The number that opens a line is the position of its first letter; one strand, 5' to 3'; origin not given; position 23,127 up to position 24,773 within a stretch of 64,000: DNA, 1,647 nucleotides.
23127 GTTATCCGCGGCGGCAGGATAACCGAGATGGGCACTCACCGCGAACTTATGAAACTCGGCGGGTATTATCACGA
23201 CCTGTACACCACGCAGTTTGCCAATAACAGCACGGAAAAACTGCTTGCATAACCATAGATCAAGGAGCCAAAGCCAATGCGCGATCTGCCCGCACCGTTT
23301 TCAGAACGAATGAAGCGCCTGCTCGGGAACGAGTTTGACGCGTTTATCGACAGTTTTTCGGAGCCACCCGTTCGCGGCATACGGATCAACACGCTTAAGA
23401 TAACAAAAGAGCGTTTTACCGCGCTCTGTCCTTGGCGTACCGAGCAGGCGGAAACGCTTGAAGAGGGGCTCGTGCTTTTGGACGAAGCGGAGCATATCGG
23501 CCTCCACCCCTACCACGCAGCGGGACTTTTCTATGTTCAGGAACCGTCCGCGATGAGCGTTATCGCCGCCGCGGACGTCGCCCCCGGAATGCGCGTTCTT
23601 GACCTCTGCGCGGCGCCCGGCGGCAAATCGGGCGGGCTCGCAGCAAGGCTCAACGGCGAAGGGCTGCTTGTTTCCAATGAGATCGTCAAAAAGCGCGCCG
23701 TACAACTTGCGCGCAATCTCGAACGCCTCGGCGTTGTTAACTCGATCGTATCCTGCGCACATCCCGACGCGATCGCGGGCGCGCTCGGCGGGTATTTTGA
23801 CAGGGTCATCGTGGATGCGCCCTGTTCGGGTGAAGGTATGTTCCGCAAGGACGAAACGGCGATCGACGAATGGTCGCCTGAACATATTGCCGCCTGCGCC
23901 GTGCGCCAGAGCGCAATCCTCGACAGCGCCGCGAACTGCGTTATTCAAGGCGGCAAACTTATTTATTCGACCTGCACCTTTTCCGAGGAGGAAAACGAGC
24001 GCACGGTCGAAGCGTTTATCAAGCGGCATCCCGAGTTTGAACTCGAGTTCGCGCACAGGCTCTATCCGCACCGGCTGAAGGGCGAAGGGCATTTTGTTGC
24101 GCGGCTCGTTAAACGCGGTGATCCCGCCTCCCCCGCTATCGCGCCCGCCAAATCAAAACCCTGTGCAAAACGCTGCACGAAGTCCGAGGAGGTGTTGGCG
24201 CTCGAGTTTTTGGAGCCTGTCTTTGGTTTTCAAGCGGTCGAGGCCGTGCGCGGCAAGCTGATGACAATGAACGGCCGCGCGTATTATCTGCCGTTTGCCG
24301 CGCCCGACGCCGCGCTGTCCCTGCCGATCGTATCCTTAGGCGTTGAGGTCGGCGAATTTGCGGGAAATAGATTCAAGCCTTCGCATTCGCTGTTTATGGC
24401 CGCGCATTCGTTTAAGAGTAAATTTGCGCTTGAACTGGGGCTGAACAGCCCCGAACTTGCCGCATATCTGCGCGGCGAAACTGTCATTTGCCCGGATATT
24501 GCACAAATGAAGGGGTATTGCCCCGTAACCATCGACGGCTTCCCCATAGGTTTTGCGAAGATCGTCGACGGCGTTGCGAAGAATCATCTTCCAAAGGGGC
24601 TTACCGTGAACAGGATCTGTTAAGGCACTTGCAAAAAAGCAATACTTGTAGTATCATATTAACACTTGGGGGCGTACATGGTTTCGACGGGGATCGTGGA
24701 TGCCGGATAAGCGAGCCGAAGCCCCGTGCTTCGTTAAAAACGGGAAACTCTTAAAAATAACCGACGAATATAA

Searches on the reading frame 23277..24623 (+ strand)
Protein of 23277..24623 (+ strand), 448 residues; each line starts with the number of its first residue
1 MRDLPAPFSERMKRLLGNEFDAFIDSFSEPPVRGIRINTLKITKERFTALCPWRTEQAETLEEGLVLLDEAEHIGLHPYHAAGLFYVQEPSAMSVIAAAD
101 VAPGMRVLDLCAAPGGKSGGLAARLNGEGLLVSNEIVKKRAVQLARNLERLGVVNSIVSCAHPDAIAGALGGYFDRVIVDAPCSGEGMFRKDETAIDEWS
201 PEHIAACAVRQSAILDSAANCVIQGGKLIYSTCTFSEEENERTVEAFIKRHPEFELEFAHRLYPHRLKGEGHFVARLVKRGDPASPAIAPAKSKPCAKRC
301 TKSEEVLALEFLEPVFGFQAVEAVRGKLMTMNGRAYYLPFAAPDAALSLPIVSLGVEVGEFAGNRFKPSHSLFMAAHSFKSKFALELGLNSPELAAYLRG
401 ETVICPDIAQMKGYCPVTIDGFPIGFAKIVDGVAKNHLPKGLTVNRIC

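Call 5: search_protein_families(library=pfam, proteins=[window:23277-24623:+])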
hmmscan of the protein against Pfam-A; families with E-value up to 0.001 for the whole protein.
window:23277-24623:+ (448 aa): 4 families
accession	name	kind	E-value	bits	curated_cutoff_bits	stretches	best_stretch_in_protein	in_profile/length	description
PF01189.24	Methyltr_RsmB-F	-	1.1e-39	136.6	27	1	104-266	9-187/199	16S rRNA methyltransferase RsmB/F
PF17125.10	Methyltr_RsmF_N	-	1.6e-25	89.8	34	1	4-90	1-86/86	N-terminal domain of 16S rRNA methyltransferase RsmF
PF13636.12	Methyltranf_PUA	-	2.5e-15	56.7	27.6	1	395-442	2-47/49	RNA-binding PUA-like domain of methyltransferase RsmF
PF17126.11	RsmF_methylt_CI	-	6.5e-06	26.5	27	1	324-375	10-60/61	RsmF rRNA methyltransferase first C-terminal domain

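Call 58: search_protein_families(library=ncbifam, proteins=[window:23277-24623:+], max_evalue=1e-20)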
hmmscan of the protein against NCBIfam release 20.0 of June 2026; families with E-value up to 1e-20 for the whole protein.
window:23277-24623:+ (448 aa): 9 families
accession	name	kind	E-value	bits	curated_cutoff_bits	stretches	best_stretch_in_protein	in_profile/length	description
NF041567.1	mtaseRsmF_Thermus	equivalog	2.7e-92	309.7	690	1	12-259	1-247/443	16S rRNA (cytosine(1407)-C(5))-methyltransferase RsmF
NF008898.0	PRK11933.1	equivalog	3.6e-63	213.7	588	1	4-443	8-470/480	16S rRNA (cytosine(1407)-C(5))-methyltransferase RsmF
TIGR00446.1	nop2p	subfamily_domain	8.5e-57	192.4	210.45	1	35-255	1-222/264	NOL1/NOP2/sun family putative RNA methylase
NF011494.0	PRK14902.1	equivalog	7.6e-51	173.3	319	1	20-261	166-408/444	16S rRNA (cytosine(967)-C(5))-methyltransferase RsmB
NF011493.0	PRK14901.1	equivalog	2.8e-47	161.5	540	1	16-279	164-445/447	16S rRNA (cytosine(967)-C(5))-methyltransferase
NF008149.0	PRK10901.1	equivalog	7.6e-41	140.5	375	1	8-280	154-433/434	16S rRNA (cytosine(967)-C(5))-methyltransferase RsmB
TIGR00563.1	rsmB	equivalog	1.8e-40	139.4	269.05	1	21-280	162-436/437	16S rRNA (cytosine(967)-C(5))-methyltransferase RsmB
NF040814.1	tRNA_cyt_mtase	equivalog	5.9e-33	114.2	550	1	8-249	12-250/305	tRNA (cytosine(49)-C(5))-methyltransferase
NF011495.0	PRK14903.1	equivalog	2.1e-26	92.7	503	1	30-255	161-389/431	16S rRNA (cytosine(967)-C(5))-methyltransferase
